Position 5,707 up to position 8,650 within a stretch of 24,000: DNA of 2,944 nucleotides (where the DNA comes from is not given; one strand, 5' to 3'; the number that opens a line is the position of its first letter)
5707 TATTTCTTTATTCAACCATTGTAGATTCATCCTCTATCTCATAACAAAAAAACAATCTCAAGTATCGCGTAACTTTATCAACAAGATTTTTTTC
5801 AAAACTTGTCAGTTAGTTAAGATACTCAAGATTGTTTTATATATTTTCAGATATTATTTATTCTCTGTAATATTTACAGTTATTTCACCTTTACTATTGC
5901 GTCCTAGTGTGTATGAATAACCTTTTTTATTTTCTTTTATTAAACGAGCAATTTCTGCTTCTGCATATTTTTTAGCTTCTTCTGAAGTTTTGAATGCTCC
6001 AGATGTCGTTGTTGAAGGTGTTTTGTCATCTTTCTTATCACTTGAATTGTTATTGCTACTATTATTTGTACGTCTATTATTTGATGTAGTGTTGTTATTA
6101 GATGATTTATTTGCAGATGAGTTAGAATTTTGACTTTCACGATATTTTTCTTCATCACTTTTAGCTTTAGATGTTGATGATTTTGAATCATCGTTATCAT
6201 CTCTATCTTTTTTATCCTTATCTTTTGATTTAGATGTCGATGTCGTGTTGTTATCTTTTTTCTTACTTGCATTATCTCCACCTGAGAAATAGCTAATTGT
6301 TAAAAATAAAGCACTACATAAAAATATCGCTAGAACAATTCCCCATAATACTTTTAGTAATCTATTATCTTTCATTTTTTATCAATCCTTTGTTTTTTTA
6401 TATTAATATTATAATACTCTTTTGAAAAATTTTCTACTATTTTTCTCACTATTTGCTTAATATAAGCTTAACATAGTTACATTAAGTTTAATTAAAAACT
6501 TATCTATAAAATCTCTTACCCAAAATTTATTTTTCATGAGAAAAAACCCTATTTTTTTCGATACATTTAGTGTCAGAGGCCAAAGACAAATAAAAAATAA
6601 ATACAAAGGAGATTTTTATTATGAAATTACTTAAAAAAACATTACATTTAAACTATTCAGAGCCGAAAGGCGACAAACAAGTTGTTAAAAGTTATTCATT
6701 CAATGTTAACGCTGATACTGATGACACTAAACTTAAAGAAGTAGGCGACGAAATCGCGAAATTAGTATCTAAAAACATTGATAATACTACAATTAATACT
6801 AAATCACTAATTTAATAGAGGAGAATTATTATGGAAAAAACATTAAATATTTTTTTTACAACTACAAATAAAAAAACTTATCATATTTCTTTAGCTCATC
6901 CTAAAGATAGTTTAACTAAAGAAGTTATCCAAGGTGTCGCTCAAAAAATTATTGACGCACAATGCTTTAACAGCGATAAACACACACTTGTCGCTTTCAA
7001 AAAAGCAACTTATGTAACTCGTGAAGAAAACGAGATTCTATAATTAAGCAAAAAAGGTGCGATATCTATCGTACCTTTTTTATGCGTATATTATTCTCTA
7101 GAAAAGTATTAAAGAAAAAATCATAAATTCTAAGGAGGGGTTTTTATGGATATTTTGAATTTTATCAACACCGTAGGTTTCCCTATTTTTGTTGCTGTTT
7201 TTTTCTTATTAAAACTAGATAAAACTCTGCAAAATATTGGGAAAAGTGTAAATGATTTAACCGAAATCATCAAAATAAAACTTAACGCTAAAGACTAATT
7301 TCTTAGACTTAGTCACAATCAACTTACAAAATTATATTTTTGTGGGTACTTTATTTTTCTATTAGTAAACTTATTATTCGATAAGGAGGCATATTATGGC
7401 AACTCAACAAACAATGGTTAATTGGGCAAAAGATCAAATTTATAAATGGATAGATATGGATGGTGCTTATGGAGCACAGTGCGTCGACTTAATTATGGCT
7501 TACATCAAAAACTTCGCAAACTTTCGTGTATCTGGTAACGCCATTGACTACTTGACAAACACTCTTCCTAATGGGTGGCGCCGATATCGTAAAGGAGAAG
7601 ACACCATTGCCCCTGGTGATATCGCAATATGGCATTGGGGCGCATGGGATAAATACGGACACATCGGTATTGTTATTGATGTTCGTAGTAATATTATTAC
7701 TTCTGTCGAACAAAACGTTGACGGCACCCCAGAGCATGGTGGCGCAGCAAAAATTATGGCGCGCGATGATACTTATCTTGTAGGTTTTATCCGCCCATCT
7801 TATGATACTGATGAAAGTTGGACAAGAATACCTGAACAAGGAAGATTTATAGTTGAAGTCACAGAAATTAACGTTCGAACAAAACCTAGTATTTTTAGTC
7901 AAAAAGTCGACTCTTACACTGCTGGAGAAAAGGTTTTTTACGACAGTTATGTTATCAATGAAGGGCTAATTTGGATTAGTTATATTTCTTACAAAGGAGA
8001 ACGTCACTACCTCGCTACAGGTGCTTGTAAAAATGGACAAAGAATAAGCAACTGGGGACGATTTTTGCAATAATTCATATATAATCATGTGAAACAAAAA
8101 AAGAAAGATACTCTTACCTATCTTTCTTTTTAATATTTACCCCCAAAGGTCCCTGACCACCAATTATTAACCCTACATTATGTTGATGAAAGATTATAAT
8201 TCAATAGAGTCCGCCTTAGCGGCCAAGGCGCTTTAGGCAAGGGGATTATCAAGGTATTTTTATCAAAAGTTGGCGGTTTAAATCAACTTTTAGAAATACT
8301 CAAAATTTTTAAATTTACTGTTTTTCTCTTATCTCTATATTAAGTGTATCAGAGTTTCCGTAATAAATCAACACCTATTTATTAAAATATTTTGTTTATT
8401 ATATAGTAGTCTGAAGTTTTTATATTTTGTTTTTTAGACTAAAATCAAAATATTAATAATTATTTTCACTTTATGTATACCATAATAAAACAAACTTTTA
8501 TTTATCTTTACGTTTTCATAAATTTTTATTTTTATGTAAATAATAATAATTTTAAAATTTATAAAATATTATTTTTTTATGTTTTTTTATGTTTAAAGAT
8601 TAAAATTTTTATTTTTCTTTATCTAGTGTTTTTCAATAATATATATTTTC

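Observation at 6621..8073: DUF1659 - DUF2922 - YvrJ - CHAP/SH3b endolysin cassette with no prophage around it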

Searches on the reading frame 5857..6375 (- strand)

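Call 5: search_protein_families(library=pfam, proteins=[window:5857-6375:-], max_evalue=0.001)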
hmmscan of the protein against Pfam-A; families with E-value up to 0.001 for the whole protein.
window:5857-6375:- (173 aa): 1 family
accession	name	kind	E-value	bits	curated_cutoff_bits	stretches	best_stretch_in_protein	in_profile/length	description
PF22251.1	PFF1_TM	-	9.7e-05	22.5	32.3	1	16-129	102-215/300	Vacuolar membrane protease, transmembrane domain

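Call 122: search_protein_families(library=padloc, proteins=[window:5857-6375:-], max_evalue=0.01)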
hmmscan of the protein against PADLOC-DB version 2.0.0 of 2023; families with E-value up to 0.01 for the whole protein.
window:5857-6375:- (173 aa): 1 family
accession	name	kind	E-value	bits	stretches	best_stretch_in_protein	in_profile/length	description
PDLC04061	PD-T4-6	-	0.00013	19.6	1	12-133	364-488/510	-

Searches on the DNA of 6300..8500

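Call 35: search_rna_families(source=window, start=6300, end=8500, threshold=evalue, max_evalue=1)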
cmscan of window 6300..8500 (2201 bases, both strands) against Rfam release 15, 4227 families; matches with E-value up to 1: 0.
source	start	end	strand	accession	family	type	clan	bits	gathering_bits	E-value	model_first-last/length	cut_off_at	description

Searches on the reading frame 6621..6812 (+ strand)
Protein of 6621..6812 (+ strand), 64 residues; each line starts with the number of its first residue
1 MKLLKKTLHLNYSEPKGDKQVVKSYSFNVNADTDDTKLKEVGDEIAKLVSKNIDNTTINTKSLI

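Call 3: search_protein_families(library=pfam, proteins=[window:6621-6812:+], max_evalue=1)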
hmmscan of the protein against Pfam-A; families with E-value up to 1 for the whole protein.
window:6621-6812:+ (64 aa): 1 family
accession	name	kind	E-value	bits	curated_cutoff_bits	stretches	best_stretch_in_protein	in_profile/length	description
PF07872.17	DUF1659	-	1.4e-07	31.7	24.1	1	3-63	6-69/72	Protein of unknown function (DUF1659)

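Call 11: search_protein_families(library=phrogs, proteins=[window:6621-6812:+], max_evalue=1)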
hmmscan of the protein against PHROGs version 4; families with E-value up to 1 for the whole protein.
window:6621-6812:+ (64 aa): 4 families
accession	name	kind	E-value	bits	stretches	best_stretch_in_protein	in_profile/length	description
phrog_15294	-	unknown function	0.016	16.5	1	22-43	16-37/60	-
phrog_1267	-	lysis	0.1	14.3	1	9-53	47-90/119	Rz-like spanin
phrog_23666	-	unknown function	0.12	14.1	0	1-41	19-58/93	-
phrog_6806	-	unknown function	0.13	13.2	1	23-48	2-27/70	-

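Call 12: search_protein_families(library=ncbifam, proteins=[window:6621-6812:+], max_evalue=0.1)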
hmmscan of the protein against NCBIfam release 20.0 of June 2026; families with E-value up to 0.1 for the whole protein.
window:6621-6812:+ (64 aa): 0 families

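Call 62: search_solved_structures(query=A3, max_evalue=10)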
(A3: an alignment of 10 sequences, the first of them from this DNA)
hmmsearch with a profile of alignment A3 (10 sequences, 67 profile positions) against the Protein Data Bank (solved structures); distinct sequences matched with E-value up to 10: 3.
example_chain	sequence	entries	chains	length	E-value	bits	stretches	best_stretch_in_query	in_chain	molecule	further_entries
1mp9_A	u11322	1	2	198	0.18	15.2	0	35-51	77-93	TATA-binding protein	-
2mwm_A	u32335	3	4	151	0.37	14.2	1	4-43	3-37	Putative trp repressor binding protein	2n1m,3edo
4rwt_C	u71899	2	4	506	3.4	11.1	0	13-47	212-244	Leiomodin-2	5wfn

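Call 116: predict_structure(protein=window:6621-6812:+)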
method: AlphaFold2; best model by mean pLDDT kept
length: 64 residues; sequences in the alignment: 1
mean_pLDDT: 73.7   pTM: 0.47
mean pLDDT of the five models: 73.7, 71.3, 71.3, 70.7, 67.1
residues with pLDDT >= 90: 0; 70-90: 46; 50-70: 15; < 50: 3
segments of 3 or more residues with pLDDT < 50: none
pLDDT, mean of each block of 10 residues (from residue 1): 67 78 79 73 83 69 54
secondary structure, 60 per line:
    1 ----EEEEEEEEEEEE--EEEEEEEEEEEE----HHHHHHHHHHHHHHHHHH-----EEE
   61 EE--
elements in order: E5-16 E19-30 H35-52 E58-62

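Call 122: search_protein_families(library=padloc, proteins=[window:6621-6812:+], max_evalue=0.01)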
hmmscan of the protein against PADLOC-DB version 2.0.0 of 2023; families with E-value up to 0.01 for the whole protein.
window:6621-6812:+ (64 aa): 0 families
